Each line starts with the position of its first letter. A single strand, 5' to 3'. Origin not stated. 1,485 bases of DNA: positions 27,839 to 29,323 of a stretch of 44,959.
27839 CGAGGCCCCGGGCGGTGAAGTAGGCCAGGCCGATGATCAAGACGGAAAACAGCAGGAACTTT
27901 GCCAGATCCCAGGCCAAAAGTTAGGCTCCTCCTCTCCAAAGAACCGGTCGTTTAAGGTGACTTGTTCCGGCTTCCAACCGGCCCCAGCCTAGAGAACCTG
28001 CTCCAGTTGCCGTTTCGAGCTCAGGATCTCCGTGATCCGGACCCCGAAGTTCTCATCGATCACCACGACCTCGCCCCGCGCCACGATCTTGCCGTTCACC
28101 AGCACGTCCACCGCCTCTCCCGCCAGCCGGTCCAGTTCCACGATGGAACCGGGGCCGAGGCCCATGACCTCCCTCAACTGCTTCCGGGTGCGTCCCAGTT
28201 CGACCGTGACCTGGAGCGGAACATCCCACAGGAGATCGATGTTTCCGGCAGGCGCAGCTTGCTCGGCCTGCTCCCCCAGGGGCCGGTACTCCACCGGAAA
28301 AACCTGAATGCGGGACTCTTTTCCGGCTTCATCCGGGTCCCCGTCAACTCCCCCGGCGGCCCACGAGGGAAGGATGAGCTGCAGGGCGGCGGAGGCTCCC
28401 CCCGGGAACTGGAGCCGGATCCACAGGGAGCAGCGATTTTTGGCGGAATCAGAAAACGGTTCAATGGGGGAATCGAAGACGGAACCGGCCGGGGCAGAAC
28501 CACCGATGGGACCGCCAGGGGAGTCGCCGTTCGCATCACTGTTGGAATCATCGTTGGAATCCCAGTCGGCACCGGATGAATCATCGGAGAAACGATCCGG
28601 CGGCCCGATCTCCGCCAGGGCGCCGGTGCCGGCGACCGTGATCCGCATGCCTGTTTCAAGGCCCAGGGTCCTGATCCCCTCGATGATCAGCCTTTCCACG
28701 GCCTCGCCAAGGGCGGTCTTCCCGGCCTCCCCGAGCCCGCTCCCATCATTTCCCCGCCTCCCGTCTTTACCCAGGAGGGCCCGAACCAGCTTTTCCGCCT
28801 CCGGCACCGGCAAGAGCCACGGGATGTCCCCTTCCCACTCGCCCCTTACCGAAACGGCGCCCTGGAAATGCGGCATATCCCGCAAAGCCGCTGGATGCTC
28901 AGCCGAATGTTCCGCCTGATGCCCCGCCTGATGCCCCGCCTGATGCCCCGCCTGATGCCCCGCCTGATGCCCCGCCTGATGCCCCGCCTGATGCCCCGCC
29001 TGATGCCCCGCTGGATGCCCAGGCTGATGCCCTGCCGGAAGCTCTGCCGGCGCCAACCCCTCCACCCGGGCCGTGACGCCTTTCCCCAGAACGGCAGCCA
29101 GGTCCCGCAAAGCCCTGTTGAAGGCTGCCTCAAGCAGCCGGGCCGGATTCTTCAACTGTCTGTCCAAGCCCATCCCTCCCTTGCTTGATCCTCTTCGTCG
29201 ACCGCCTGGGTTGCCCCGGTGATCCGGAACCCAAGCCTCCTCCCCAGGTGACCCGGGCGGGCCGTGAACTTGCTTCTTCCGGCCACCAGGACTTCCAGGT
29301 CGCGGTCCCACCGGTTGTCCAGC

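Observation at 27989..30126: Switch complex appears unable to dock CheY-P, and the cluster has no che genes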

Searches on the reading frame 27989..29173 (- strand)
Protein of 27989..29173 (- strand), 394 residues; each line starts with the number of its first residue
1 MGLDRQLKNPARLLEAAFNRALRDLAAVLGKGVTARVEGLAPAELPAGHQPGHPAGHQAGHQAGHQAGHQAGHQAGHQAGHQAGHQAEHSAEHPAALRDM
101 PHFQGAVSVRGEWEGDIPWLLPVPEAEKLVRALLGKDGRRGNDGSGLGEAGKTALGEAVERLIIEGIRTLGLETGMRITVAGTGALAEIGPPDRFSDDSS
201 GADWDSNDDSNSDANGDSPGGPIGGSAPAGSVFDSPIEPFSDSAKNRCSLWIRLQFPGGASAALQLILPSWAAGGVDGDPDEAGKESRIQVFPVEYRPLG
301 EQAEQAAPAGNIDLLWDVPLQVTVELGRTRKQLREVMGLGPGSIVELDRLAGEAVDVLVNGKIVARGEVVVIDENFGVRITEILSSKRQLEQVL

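Call 23: search_protein_families(library=ncbifam, proteins=[window:27989-29173:-], max_evalue=1)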
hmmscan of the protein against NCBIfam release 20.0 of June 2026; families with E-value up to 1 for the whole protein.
window:27989-29173:- (394 aa): 18 families
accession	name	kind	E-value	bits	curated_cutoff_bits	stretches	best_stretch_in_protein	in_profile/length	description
NF005995.1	PRK08119.1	equivalog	1.3e-40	140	218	1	283-389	270-375/376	flagellar motor switch phosphatase FliY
TIGR02480.1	fliN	equivalog_domain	5.1e-31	106.4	84.05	1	311-386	1-76/77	flagellar motor switch protein FliN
NF006272.1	PRK08432.1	equivalog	1.6e-23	83.7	219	1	309-393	189-273/274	flagellar motor switch protein FliY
NF005275.1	PRK06782.1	equivalog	7.2e-19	67.9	681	1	301-384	433-516/516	flagellar motor switch protein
NF006273.1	PRK08433.1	equivalog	2.2e-17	63.2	114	1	312-388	15-91/100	flagellar motor switch protein FliN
TIGR02551.1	SpaO_YscQ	equivalog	1.3e-16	61.4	100.8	1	305-382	221-299/300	type III secretion system cytoplasmic ring protein SctQ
NF005276.0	PRK06788.1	equivalog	2.7e-12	46.8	98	1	290-389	4-105/119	flagellar motor switch protein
NF006018.0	PRK08158.1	equivalog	1.9e-07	30.4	223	1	304-388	216-300/303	YscQ/HrcQ family type III secretion apparatus protein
NF005956.0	PRK08035.1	equivalog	3.6e-06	26.4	230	1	307-382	241-315/323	YscQ/HrcQ family type III secretion apparatus protein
NF009925.1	PRK13386.1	equivalog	4.2e-06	26.2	192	1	45-87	39-81/228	flagellar assembly protein FliH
TIGR01397.1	fliM_switch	equivalog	4.2e-06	26.1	219.6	1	314-382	249-317/320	flagellar motor switch protein FliM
NF004605.0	PRK05933.1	equivalog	9.8e-06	24.8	536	1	320-383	308-372/372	type III secretion system protein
NF005277.0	PRK06789.1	equivalog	5.9e-05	23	81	1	317-383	6-72/74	flagellar motor switch protein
NF004270.2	PRK05687.2-1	equivalog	0.00012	21.7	180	1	45-87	43-85/223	flagellar assembly protein FliH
NF004266.1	PRK05687.1-1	equivalog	0.00031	20.3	260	1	55-87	56-88/230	flagellar assembly protein FliH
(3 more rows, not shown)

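Call 24: search_solved_structures(query=window:27989-29173:-, max_evalue=1, show_alignments=3)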
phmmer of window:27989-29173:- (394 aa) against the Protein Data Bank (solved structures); distinct sequences matched with E-value up to 1: 14.
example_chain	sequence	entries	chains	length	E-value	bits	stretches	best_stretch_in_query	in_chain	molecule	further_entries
1o6a_A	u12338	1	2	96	1.1e-30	110.4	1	304-391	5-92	putative flagellar motor switch protein FliN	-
1yab_A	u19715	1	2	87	2.2e-29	106.1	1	311-391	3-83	chemotaxis protein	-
8umd_D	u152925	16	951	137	1.4e-22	83.7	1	307-390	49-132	Flagellar motor switch protein FliN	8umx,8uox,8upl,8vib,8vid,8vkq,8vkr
4yxb_A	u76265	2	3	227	4.6e-22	82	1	308-390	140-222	Flagellar motor switch protein FliM,Flagellar motor switch protein FliN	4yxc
4yxb_D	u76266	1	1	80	1e-16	64.4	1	325-390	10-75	FliM::FliN fragment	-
5xrw_C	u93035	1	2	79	1.9e-15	60.2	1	320-393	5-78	FliY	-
5xrw_A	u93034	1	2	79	4.2e-12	49.2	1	323-387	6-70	FliN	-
3uep_A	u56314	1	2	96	1.3e-06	31.1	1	300-386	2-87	YscQ-C, type III secretion protein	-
6su9_A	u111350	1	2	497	9.2e-05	25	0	51-91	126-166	Pyridoxal kinase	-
1o9y_A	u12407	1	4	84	0.0047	19.4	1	316-385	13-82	HRCQ2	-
4yx1_A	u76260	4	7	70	0.015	17.7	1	324-385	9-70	Surface presentation of antigens protein SpaO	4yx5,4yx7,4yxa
9ufe_CA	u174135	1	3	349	0.15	14.4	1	34-85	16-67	OCM3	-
4tt9_A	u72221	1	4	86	0.56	12.6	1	354-382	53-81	Surface presentation of antigens protein SpaO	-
6yw5_QQ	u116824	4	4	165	0.58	12.5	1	292-365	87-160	Mitochondrial 37S ribosomal protein S17 | uS17m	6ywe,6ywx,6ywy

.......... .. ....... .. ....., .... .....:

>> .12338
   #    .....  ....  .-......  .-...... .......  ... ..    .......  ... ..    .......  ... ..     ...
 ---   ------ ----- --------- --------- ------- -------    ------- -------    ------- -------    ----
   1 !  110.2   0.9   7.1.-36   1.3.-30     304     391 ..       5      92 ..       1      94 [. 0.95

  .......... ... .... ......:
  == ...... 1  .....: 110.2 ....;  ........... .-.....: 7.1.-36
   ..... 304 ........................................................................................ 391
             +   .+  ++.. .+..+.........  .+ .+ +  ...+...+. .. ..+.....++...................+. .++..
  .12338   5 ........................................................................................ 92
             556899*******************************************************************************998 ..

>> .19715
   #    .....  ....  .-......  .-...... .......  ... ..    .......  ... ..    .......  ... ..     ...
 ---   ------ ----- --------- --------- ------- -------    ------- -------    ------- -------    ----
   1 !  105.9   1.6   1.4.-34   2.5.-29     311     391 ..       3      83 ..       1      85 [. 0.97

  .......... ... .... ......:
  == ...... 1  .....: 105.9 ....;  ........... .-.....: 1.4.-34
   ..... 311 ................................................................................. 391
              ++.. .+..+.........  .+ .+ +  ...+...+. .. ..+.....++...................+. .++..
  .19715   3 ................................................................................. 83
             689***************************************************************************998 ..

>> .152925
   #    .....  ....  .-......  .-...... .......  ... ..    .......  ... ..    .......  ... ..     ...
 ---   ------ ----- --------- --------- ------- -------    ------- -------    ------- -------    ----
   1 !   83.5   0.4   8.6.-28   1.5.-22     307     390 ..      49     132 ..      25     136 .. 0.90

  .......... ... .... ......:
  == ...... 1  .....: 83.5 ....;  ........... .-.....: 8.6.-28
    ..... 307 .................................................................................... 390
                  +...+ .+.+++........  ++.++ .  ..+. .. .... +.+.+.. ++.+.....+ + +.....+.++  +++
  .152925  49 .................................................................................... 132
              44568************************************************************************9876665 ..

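Call 25: find_homologous_proteins(query=window:27989-29173:-, region=1-290, max_evalue=0.001)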
Query window:27989-29173:-, residues 1-290 (290 aa): 4 proteins with E <= 0.001 among 8000 candidates.
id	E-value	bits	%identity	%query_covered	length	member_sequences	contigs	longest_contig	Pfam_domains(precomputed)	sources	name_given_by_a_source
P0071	3.6e-118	413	100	66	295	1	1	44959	PF01052.26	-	-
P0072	1.8e-7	49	78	16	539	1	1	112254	-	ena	-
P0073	6.7e-5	41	62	16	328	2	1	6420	PF00271.38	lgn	-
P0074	4.0e-4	38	73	14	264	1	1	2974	-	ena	-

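Call 26: find_homologous_proteins(query=window:27989-29173:-, max_evalue=0.00001)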
Query window:27989-29173:- (394 aa): 2706 proteins with E <= 0.00001 among 8000 candidates; the best 120 are listed.
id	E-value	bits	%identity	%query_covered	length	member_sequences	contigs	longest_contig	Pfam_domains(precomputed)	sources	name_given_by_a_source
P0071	1.4e-187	642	100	75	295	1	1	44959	PF01052.26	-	-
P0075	4.9e-35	140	85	19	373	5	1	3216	PF01052.26,PF04509.18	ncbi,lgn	-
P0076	8.7e-34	135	77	22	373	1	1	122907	PF01052.26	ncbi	ncbi:MAG: flagellar motor switch phosphatase FliY [Symbiobacteriia bacterium]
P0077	2.7e-33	134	61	28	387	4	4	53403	PF13690.12,PF01052.26,PF04509.18,PF02154.22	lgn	-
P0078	2.8e-33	134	84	19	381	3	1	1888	PF01052.26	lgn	-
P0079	1.1e-32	132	84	19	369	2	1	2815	PF01052.26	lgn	-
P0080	1.9e-32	131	75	21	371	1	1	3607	PF01052.26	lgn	-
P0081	4.5e-32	130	62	26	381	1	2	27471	PF13690.12,PF01052.26,PF04509.18,PF28396.1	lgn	-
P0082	5.7e-32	130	60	29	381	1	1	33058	PF13690.12,PF01052.26,PF04509.18,PF02154.22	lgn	-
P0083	6.7e-32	129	63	27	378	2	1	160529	PF13690.12,PF01052.26,PF04509.18,PF28396.1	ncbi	ncbi:MAG: flagellar motor switch phosphatase FliY [Veillonellales bacterium]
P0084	8.9e-32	129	76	20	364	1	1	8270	PF13690.12,PF01052.26,PF28396.1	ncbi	-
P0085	1.2e-31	128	61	27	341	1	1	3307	PF01052.26,PF28396.1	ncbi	-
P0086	2.0e-31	128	59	30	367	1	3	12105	PF13690.12,PF01052.26,PF04509.18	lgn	-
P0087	3.7e-31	127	30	73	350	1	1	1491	PF01052.26,PF28396.1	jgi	-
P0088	3.9e-31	127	71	24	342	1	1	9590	PF01052.26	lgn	-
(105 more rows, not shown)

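Call 41: predict_structure(alignment_id=A2)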
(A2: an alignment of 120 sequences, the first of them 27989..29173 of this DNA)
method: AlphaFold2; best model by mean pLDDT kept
length: 394 residues; sequences in the alignment: 120
mean_pLDDT: 58.3   pTM: 0.44
mean pLDDT of the five models: 58.3, 57.2, 55.7, 52.9, 49.6
residues with pLDDT >= 90: 0; 70-90: 171; 50-70: 72; < 50: 151
segments of 3 or more residues with pLDDT < 50: 1-7, 42-96, 193-246, 272-288, 299-309, 392-394
pLDDT, mean of each block of 10 residues (from residue 1): 47 73 72 68 36 35 36 32 25 49 85 81 87 77 72 88 83 80 74 34 26 28 22 29 47 72 71 40 42 54 45 71 69 76 68 73 79 75 63 44
secondary structure, 60 per line:
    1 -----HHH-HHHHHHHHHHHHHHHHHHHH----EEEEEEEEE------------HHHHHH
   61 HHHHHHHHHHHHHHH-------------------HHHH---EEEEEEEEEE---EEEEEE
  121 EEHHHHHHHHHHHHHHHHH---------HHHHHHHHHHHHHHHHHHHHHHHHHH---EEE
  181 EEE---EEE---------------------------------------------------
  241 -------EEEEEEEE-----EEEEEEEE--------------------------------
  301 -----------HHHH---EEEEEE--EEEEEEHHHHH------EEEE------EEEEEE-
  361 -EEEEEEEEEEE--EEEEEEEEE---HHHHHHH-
elements in order: H10-29 E34-42 H55-75 H95-98 E102-111 E115-122 H123-139 H149-174 E178-183 E187-189 E248-255 E261-268 H312-315 E319-324 E327-332 H333-337 E344-347 E354-359 E362-372 E375-383 H387-393

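Call 45: fold_search(model_id=the predicted structure, library=pdb)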
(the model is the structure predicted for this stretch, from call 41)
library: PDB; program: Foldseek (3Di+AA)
matches with E <= 10: 459; with E <= 0.001: 45
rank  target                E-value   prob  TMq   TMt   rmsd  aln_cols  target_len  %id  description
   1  8umd_C                5.3e-09  1.00  0.31  0.40  23.5       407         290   10  Cryo-EM structure of a single subunit of a Counterclockwise-locked form of the Salmonella enterica Typhimurium flagell (released 2024-01-24)
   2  8wo5_B1               2.3e-08  1.00  0.32  0.41  23.8       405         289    9  Cryo-EM structure of the intact flagellar motor-hook complex in the CCW state (released 2024-09-04)
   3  8wiw_7                2.4e-08  1.00  0.33  0.41  26.5       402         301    9  Cryo-EM structure of the flagellar C ring in the CW state (released 2024-09-04)
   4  9n49_M                4.5e-08  1.00  0.31  0.40  23.6       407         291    9  C-ring - single subunit of the 34-mer CCW flagellar switch complex - FliF, FliG, FliM, and FliN from Salmonella (released 2025-03-12)
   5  8umx_C                5.9e-08  1.00  0.33  0.43  26.0       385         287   10  Cryo-EM structure of a single subunit of a Clockwise-locked form of the Salmonella enterica Typhimurium flagellar C-ri (released 2024-01-24)
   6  1xkr                  6.9e-07  1.00  0.36  0.65   8.0       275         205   12  X-ray Structure of Thermotoga maritima CheC (released 2004-12-07)
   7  1o6a_A                7.3e-07  1.00  0.13  0.52  14.2        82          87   67  CRYSTAL STRUCTURE OF A C-TERMINAL FRAGMENT OF THE PUTATIVE FLAGELLAR MOTOR SWITCH PROTEIN FLIN (TM0680) FROM THERMOTOG (released 2003-11-11)
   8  8vid_M                9.7e-07  1.00  0.30  0.40  24.9       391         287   10  CW Flagellar Switch Complex with extra density - FliF, FliG, FliM, and FliN forming single subunit of the C-ring from  (released 2024-02-28)
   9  8vib_M                1.1e-06  1.00  0.31  0.41  25.7       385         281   10  CW Flagellar Switch Complex - FliF, FliG, FliM, and FliN forming single subunit of the C-ring from Salmonella (released 2024-02-28)
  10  9n49_Q                1.7e-06  1.00  0.14  0.45  14.3       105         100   42  C-ring - single subunit of the 34-mer CCW flagellar switch complex - FliF, FliG, FliM, and FliN from Salmonella (released 2025-03-12)
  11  1yab_A                2.0e-06  1.00  0.13  0.51  13.9        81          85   68  Structure of T. maritima FliN flagellar rotor protein (released 2005-06-07)
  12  2f9z_A                2.5e-06  1.00  0.33  0.63   6.7       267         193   11  Complex between the chemotaxis deamidase CheD and the chemotaxis phosphatase CheC from Thermotoga maritima (released 2006-06-06)
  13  4hyn_B                2.7e-06  1.00  0.36  0.66   7.0       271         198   12  X-ray crystal structure of Thermotoga maritima FliY (released 2013-04-03)
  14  4hyn_A                3.1e-06  1.00  0.36  0.66   5.5       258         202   11  X-ray crystal structure of Thermotoga maritima FliY (released 2013-04-03)
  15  1o6a_B                3.3e-06  1.00  0.12  0.49  13.6        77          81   69  CRYSTAL STRUCTURE OF A C-TERMINAL FRAGMENT OF THE PUTATIVE FLAGELLAR MOTOR SWITCH PROTEIN FLIN (TM0680) FROM THERMOTOG (released 2003-11-11)
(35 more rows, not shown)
